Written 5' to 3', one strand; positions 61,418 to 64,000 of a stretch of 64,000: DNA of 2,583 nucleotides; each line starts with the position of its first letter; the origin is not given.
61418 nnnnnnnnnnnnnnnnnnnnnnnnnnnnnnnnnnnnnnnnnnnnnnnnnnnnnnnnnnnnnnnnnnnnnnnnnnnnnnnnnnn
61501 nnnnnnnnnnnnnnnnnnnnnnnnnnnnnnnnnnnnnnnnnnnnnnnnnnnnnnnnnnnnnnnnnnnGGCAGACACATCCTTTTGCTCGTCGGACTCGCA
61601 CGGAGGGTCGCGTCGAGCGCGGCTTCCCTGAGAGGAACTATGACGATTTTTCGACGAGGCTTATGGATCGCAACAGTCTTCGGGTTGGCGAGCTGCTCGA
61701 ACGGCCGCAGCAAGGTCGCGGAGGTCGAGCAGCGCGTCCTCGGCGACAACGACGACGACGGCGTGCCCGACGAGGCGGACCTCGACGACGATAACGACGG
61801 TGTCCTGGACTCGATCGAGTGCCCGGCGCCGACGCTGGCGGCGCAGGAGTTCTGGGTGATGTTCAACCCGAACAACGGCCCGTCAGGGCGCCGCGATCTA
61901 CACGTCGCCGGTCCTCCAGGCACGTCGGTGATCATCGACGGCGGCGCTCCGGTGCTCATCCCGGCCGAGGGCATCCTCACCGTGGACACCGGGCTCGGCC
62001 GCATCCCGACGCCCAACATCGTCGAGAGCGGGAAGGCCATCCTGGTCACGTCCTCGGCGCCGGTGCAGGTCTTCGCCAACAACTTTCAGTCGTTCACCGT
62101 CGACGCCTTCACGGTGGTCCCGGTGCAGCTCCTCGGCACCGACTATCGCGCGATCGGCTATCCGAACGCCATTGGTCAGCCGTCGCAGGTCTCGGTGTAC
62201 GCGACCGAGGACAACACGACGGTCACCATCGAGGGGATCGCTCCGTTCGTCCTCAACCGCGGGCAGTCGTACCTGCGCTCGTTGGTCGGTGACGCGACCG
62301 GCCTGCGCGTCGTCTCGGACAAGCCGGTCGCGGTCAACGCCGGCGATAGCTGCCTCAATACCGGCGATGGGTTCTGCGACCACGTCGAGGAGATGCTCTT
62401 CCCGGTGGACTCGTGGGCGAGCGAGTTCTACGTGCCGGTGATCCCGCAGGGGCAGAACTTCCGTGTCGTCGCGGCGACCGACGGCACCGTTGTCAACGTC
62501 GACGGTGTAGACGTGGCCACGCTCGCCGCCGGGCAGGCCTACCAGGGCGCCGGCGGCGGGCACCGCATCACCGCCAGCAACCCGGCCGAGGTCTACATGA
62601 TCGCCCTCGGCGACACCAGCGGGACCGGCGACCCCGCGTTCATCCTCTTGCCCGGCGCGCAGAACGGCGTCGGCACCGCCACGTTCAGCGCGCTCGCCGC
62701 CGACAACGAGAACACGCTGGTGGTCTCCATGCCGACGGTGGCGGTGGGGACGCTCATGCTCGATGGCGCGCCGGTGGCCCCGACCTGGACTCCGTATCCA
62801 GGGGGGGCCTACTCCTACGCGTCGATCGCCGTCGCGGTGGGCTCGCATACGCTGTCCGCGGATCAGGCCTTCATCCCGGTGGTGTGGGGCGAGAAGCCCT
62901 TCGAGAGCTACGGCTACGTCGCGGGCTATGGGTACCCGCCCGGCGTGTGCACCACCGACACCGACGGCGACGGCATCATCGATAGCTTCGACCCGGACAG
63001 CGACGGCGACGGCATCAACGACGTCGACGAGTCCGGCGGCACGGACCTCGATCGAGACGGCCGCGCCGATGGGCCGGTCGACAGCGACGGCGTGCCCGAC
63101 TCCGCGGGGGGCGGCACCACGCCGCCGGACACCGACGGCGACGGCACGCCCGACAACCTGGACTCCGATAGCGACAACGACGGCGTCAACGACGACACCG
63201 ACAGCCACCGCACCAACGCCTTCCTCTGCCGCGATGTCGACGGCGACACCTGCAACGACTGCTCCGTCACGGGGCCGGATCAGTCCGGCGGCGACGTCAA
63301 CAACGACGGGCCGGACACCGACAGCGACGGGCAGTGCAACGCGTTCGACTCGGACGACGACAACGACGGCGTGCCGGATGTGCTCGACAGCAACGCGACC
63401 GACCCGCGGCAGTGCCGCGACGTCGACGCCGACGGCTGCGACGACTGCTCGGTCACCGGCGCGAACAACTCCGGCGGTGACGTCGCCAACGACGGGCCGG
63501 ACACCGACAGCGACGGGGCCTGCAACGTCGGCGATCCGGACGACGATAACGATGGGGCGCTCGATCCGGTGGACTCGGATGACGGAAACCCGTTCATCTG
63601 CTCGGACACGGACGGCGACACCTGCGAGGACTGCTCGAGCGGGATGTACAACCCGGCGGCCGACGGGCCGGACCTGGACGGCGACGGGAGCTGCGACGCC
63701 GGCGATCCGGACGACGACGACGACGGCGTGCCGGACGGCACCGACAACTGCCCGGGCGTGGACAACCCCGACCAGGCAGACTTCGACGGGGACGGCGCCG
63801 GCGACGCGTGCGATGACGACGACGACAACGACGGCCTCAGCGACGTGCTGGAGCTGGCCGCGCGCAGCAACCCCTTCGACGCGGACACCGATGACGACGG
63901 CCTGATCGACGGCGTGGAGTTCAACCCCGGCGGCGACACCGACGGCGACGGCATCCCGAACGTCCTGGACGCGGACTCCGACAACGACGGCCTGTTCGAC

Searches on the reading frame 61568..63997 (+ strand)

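Call 66: search_protein_families(library=pfam, proteins=[window:61568-63997:+], max_evalue=0.01)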
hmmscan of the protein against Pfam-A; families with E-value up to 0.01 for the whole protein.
window:61568-63997:+ (810 aa): 3 families
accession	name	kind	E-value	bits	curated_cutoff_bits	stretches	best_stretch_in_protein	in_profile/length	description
PF17517.7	IgGFc_binding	-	9.8e-52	176.5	25.6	1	179-441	1-297/297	IgGFc binding protein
PF18884.5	TSP3_bac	-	0.00022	21.4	25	1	751-772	1-22/22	Bacterial TSP3 repeat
PF02412.23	TSP_3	-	0.005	16.9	25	1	738-761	2-25/36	Thrombospondin type 3 repeat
